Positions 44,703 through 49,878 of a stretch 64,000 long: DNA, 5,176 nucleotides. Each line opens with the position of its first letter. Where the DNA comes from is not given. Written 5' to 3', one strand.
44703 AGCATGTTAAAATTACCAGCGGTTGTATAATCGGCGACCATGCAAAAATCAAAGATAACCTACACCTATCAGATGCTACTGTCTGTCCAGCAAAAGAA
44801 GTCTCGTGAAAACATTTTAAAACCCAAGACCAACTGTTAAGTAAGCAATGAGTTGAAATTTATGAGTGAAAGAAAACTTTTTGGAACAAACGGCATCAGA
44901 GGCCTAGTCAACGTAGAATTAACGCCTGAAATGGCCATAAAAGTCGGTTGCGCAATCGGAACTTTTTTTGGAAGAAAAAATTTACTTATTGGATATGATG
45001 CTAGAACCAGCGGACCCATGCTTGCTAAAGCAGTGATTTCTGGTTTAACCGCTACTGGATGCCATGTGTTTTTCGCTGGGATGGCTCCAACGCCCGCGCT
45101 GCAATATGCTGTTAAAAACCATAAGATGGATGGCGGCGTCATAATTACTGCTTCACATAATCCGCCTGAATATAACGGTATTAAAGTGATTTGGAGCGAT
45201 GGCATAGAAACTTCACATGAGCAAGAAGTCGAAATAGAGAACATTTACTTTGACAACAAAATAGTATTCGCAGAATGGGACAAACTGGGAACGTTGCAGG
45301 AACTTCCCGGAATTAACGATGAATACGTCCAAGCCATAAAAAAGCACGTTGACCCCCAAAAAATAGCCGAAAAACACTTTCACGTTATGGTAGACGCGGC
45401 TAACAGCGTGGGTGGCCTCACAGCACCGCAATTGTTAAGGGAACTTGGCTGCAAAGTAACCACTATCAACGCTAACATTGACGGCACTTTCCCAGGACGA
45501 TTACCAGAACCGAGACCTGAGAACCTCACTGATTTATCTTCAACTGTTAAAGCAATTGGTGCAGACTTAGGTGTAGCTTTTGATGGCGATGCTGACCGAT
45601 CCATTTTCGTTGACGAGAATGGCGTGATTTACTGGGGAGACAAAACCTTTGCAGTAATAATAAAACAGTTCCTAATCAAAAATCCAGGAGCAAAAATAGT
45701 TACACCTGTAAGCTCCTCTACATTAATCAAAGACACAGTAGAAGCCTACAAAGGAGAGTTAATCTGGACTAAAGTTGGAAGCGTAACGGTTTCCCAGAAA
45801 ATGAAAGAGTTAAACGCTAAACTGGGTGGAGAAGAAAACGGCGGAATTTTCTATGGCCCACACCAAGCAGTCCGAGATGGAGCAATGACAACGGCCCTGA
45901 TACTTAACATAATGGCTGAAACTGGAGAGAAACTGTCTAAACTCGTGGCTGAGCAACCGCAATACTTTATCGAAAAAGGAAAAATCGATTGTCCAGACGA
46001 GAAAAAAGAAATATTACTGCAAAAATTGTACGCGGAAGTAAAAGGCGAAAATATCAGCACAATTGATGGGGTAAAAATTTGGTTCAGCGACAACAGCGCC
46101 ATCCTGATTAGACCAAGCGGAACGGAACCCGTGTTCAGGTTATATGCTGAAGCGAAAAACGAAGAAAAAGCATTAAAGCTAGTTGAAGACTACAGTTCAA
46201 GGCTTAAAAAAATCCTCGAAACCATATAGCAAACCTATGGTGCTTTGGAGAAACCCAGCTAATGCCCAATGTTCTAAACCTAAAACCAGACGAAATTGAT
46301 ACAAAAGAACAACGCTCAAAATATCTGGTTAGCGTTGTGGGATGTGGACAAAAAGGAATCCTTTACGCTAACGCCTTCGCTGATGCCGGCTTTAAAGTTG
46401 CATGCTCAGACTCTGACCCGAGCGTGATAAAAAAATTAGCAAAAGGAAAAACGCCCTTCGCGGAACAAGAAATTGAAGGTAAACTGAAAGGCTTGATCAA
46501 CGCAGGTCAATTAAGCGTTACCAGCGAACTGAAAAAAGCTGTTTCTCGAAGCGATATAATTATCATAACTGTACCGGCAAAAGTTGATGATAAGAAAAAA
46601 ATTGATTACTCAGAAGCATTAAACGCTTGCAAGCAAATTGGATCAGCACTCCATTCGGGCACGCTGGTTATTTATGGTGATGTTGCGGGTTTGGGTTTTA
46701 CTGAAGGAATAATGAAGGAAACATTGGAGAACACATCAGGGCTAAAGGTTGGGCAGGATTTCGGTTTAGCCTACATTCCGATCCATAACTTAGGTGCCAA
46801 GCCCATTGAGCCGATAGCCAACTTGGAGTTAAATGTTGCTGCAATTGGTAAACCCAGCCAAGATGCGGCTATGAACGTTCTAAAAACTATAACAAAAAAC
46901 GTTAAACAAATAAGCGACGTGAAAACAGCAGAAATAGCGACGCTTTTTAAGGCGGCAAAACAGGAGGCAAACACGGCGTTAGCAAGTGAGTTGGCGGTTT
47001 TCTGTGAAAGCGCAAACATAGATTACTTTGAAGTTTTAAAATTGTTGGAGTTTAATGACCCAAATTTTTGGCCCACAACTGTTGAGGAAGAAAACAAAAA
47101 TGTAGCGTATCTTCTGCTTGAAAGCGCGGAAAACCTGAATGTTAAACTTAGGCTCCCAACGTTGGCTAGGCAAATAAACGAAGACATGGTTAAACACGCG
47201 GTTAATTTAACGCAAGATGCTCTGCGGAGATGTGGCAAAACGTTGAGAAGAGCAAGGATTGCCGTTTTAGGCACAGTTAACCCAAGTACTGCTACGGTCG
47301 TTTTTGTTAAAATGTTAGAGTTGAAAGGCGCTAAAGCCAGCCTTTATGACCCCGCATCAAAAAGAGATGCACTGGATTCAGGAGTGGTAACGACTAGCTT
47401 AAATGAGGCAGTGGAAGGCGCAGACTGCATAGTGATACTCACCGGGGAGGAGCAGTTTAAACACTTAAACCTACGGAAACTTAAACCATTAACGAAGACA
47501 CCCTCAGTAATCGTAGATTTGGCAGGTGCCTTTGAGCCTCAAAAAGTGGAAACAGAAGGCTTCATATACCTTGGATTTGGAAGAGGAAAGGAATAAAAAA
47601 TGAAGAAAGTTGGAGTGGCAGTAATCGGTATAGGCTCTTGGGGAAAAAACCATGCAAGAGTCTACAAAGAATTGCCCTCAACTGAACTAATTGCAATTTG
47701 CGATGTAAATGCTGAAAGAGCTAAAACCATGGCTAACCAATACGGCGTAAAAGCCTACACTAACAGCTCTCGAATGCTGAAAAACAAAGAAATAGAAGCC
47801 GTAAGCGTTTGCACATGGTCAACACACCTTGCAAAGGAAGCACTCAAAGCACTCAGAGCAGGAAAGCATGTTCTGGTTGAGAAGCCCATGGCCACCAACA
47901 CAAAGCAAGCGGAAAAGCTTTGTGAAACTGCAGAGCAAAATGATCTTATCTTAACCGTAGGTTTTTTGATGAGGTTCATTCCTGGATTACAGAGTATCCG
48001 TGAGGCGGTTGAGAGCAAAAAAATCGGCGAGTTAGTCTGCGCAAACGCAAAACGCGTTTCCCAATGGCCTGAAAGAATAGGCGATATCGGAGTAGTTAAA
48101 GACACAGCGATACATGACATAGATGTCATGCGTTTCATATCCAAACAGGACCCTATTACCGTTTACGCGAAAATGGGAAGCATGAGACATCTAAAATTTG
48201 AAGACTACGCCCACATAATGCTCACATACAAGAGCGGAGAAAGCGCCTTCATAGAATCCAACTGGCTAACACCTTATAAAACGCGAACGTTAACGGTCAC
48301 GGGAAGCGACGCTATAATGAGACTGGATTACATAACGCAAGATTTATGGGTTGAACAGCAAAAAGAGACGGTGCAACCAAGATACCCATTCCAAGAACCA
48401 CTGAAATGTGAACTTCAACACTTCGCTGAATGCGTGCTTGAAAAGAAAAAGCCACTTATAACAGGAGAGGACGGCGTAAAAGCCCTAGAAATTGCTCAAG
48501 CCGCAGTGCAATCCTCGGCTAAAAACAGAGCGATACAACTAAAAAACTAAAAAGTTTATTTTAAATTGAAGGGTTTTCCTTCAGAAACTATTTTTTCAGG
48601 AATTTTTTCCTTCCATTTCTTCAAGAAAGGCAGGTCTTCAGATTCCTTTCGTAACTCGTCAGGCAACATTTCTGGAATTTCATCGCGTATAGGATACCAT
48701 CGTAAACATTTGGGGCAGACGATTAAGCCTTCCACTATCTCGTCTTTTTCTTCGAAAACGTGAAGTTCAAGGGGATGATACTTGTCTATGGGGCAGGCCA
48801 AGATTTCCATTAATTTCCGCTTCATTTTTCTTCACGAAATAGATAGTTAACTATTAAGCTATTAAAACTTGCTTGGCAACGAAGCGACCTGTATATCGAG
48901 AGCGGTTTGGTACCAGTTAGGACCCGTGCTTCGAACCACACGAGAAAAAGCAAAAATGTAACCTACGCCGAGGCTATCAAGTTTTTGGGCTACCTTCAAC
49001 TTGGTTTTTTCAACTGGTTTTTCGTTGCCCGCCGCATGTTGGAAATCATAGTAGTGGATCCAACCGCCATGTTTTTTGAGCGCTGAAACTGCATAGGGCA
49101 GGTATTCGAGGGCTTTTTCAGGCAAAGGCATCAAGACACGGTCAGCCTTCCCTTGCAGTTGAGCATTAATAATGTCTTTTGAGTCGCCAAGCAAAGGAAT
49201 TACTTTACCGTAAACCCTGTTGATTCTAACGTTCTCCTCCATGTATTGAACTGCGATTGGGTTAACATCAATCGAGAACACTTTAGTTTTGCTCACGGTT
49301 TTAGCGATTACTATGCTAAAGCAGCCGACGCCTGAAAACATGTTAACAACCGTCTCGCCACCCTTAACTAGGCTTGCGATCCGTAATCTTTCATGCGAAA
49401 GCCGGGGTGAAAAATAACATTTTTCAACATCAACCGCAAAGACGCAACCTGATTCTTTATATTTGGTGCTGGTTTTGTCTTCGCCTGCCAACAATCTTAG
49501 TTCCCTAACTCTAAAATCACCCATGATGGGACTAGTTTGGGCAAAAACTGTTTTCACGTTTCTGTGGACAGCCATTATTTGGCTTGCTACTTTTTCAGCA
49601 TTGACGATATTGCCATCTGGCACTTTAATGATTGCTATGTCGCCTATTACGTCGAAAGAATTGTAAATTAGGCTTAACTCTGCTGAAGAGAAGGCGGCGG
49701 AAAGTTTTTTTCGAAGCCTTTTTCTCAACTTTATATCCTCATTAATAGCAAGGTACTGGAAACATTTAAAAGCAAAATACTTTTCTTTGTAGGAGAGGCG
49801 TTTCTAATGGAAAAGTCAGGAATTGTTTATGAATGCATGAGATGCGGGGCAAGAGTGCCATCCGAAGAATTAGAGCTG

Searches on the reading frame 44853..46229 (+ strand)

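Call 45: search_protein_families(library=pfam, proteins=[window:44853-46229:+], max_evalue=0.00001)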
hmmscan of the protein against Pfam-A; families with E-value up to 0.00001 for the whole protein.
window:44853-46229:+ (458 aa): 4 families
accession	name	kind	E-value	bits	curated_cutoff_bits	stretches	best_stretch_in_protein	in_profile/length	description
PF02878.22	PGM_PMM_I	-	4.4e-47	159.7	22.5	1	7-135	1-134/138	Phosphoglucomutase/phosphomannomutase, alpha/beta/alpha domain I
PF02879.22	PGM_PMM_II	-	1.5e-30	106.2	29.3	1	156-257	1-103/103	Phosphoglucomutase/phosphomannomutase, alpha/beta/alpha domain II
PF02880.22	PGM_PMM_III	-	8.9e-28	97.2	20.7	1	261-370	1-113/115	Phosphoglucomutase/phosphomannomutase, alpha/beta/alpha domain III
PF00408.26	PGM_PMM_IV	-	9.9e-11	42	23.1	1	378-446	4-64/68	Phosphoglucomutase/phosphomannomutase, C-terminal domain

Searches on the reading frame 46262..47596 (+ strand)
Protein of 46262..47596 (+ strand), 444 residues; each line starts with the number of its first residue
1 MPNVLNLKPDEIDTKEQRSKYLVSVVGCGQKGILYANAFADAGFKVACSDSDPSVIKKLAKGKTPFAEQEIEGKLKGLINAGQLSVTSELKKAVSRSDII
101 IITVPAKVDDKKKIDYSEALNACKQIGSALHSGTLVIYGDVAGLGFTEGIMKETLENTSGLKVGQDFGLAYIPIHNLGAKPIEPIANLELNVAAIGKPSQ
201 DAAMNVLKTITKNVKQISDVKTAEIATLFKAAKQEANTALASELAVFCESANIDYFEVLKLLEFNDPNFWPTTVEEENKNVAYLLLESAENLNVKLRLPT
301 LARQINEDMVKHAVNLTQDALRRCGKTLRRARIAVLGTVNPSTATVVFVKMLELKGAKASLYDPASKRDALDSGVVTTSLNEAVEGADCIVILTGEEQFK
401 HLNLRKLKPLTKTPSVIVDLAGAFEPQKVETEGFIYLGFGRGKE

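Call 45: search_protein_families(library=pfam, proteins=[window:46262-47596:+], max_evalue=0.00001)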
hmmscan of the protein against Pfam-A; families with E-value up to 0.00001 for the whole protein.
window:46262-47596:+ (444 aa): 6 families
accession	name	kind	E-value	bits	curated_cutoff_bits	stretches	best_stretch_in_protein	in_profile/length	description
PF03721.20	UDPG_MGDP_dh_N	-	2.1e-22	80.1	27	1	23-183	3-163/187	UDP-glucose/GDP-mannose dehydrogenase family, NAD binding domain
PF03720.21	UDPG_MGDP_dh_C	-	5.5e-15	56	30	1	344-425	18-102/103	UDP-glucose/GDP-mannose dehydrogenase family, UDP binding domain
PF01210.29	NAD_Gly3P_dh_N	-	7.3e-08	33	23.1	0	23-108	2-81/158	NAD-dependent glycerol-3-phosphate dehydrogenase N-terminus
PF02826.25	2-Hacid_dh_C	-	1.8e-06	27.9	25.1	0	308-395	17-100/178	D-isomer specific 2-hydroxyacid dehydrogenase, NAD binding domain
PF07991.19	KARI_N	-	2.2e-06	27.8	20.6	0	332-416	6-90/165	Acetohydroxy acid isomeroreductase, NADPH-binding domain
PF02737.24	3HCDH_N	-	3.6e-06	27.5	22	0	23-114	2-96/180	3-hydroxyacyl-CoA dehydrogenase, NAD binding domain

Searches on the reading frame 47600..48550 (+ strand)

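Call 45: search_protein_families(library=pfam, proteins=[window:47600-48550:+], max_evalue=0.00001)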
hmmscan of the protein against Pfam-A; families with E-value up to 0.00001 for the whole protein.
window:47600-48550:+ (316 aa): 3 families
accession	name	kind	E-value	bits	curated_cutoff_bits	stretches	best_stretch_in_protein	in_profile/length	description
PF01408.29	GFO_IDH_MocA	-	7.5e-32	111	24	1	5-122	2-120/120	Oxidoreductase family, NAD-binding Rossmann fold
PF22725.1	GFO_IDH_MocA_C3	-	1.7e-18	67.2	27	1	131-239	2-122/124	GFO/IDH/MocA C-terminal domain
PF02894.22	GFO_IDH_MocA_C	-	1.1e-17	65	22.9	1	135-314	2-218/218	Oxidoreductase family, C-terminal alpha/beta domain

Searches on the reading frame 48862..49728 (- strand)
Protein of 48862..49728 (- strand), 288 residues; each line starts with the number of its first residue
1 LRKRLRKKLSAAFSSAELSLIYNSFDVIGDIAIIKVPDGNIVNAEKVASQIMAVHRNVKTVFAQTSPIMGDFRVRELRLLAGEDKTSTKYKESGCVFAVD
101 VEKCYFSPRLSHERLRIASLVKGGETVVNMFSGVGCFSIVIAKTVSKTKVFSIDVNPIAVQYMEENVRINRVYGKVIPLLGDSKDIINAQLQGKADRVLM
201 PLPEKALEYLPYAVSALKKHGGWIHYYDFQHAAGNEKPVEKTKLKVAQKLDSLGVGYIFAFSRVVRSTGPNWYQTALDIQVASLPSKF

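Call 45: search_protein_families(library=pfam, proteins=[window:48862-49728:-], max_evalue=0.00001)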
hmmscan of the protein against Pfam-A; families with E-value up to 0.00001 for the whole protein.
window:48862-49728:- (288 aa): 4 families
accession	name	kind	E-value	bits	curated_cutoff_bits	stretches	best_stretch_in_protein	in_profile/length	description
PF02475.24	TRM5-TYW2_MTfase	-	1.1e-47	162.4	28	1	88-244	1-154/164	TRM5/TYW2 methyltransferase domain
PF25133.1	TYW2_N_2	-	1.7e-14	54.1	27.7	1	5-84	1-78/79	TYW2 N-terminal domain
PF09445.16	Methyltransf_15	-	3.5e-06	27.1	22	1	125-215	2-92/165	RNA cap guanine-N2 methyltransferase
PF06325.19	PrmA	-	5.6e-06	26.5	22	1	118-224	156-256/296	Ribosomal protein L11 methyltransferase (PrmA)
